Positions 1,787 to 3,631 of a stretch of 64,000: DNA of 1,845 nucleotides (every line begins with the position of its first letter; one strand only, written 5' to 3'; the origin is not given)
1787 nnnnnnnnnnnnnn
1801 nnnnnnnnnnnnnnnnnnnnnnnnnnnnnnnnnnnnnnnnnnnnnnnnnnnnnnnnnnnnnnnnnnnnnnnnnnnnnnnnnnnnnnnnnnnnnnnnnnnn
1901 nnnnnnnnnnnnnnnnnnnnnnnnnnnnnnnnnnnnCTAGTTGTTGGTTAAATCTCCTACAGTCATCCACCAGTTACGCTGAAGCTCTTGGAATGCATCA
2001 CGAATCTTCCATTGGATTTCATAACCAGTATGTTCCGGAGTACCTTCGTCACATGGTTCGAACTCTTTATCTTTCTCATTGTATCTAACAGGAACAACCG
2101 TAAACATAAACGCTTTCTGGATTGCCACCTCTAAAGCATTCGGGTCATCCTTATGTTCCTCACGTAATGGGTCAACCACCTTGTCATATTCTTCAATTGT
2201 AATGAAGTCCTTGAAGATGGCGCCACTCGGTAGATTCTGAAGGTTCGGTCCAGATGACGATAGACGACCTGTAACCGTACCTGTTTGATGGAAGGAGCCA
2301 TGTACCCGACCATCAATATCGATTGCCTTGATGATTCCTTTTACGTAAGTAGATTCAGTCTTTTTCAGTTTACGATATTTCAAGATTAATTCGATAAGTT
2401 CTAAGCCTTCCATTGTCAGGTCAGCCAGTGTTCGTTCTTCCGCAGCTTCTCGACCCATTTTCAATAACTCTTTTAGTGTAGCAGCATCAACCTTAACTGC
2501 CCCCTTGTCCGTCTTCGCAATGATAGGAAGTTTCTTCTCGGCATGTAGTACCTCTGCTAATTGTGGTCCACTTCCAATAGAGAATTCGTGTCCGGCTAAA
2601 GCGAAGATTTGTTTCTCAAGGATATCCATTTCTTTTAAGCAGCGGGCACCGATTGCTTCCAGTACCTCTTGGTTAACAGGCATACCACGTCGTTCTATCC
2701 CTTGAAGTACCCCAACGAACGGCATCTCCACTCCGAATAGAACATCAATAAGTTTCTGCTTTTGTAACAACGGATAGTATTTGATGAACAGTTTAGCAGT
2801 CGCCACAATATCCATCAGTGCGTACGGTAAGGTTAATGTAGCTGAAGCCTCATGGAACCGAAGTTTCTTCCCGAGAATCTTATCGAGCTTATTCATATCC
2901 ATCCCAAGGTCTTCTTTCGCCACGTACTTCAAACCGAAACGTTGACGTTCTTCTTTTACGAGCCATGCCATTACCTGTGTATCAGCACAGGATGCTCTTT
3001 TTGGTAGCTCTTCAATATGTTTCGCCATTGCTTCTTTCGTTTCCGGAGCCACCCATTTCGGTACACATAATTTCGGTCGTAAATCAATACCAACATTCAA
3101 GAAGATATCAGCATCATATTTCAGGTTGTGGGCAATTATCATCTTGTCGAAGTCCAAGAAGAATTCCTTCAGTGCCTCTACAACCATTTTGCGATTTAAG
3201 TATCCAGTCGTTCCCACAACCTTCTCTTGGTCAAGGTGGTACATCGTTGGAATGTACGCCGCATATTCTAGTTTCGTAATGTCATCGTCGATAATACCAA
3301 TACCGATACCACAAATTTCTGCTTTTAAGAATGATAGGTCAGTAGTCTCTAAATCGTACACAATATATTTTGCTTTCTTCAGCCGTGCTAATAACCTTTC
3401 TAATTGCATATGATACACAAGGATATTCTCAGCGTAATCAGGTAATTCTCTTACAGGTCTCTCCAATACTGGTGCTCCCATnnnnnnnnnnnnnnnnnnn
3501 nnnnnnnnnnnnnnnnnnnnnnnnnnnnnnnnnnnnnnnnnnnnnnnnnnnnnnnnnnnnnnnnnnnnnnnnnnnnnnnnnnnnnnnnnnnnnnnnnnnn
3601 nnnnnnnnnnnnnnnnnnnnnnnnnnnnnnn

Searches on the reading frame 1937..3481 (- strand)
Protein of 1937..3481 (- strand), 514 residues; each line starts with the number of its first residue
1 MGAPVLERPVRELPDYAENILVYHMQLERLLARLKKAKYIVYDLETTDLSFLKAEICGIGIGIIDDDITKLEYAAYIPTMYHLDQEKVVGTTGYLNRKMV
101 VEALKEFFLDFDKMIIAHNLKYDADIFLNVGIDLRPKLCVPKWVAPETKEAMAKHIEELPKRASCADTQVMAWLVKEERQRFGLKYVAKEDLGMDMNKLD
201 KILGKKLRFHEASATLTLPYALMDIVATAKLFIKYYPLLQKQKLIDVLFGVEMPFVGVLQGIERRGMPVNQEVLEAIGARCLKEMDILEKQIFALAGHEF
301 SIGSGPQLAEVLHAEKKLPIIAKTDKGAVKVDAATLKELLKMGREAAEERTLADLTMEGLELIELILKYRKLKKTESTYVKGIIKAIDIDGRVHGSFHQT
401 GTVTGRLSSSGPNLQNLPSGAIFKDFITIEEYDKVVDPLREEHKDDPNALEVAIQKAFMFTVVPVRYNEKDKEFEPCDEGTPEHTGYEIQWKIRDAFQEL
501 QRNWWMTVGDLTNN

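Call 11: search_dna_similar(query=window:1937-3481:-, collection=phages, mode=protein, max_rows=25)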
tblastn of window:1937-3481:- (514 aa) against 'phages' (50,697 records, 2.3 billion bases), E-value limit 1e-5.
Records with a match: 2558; places in all: 2559; records where one place covers at least 80% of the query: 0.
Best place of each record, by identity: <60% 2558.
By first word of the organism name: Vibrio 501; Salmonella 347; Escherichia 279; Mycobacterium 161; Bacillus 149; Staphylococcus 135; Pseudomonas 134; Klebsiella 117; Enterococcus 94; Arthrobacter 82; and 81 more.
By host as written in the record: - 549; Escherichia coli 117; Mycobacterium smegmatis mc2 155 113; Salmonella enterica subsp. enterica serovar Enteritidis PT1 53; Pseudomonas aeruginosa 46; Klebsiella pneumoniae 46; Arthrobacter globiformis B-2979 45; Staphylococcus aureus 39; and 533 more.
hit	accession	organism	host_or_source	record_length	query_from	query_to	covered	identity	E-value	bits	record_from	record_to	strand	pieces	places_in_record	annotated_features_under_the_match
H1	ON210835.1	Bacillus phage 268TH002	Bacillus subtilis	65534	40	418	74%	29.7%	3e-21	103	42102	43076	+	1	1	61: DNA polymerase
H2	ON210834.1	Bacillus phage 268TH007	Bacillus subtilis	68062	40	418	74%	29.7%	3e-21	103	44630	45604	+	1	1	65: DNA polymerase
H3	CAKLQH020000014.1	Acinetobacter phage MD-2021a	not known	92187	39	418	74%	28.6%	3e-26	119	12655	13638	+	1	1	polA: DNA polymerase I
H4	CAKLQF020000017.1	Acinetobacter phage MD-2021a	not known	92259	39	418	74%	28.6%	3e-26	119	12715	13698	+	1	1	polA: DNA polymerase I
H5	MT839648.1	Bacteriophage sp.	human fecal samples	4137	42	418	73%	28.0%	8e-22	105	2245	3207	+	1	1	record has no annotation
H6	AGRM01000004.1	Salmonella enterica subsp. houtenae str. ATCC BAA-1581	Homo sapiens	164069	74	432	70%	28.9%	8e-27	120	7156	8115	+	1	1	DNA-directed DNA polymerase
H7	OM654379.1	Bacillus phage vB_BauS_KLEB27-1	Bacillus australimaris strain KR4M-27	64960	40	432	76%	26.3%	2e-13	80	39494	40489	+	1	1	DNA polymerase I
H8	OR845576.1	Escherichia phage ECO95 1-6-1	Escherichia coli O157:H7 ATCC 43895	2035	74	432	70%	28.4%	6e-26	117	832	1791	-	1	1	record has no annotation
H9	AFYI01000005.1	Salmonella enterica subsp. enterica serovar Infantis str. ...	Homo sapiens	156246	74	432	70%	28.4%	2e-25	116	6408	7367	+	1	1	DNA-directed DNA polymerase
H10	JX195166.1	Pectobacterium phage My1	-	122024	79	436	70%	26.8%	4e-17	91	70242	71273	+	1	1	DNA polymerase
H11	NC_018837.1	Pectobacterium phage My1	-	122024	79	436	70%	26.8%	4e-17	91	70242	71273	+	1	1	DNA polymerase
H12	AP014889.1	Vibrio phage VCPH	Vibrio harveyi AB 490822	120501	110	436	64%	29.3%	4e-17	91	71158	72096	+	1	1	DNA polymerase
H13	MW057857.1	Providencia phage PSTCR5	Providencia stuartii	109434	100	428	64%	28.7%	1e-19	99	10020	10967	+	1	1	DNA polymerase I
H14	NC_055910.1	Providencia phage PSTCR5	Providencia stuartii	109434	100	428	64%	28.7%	1e-19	99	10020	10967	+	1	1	DNA polymerase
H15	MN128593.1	Listeria phage LP-031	Listeria monocytogenes FSL F6-367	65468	43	421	74%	24.8%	5e-13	78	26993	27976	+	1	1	DNA polymerase I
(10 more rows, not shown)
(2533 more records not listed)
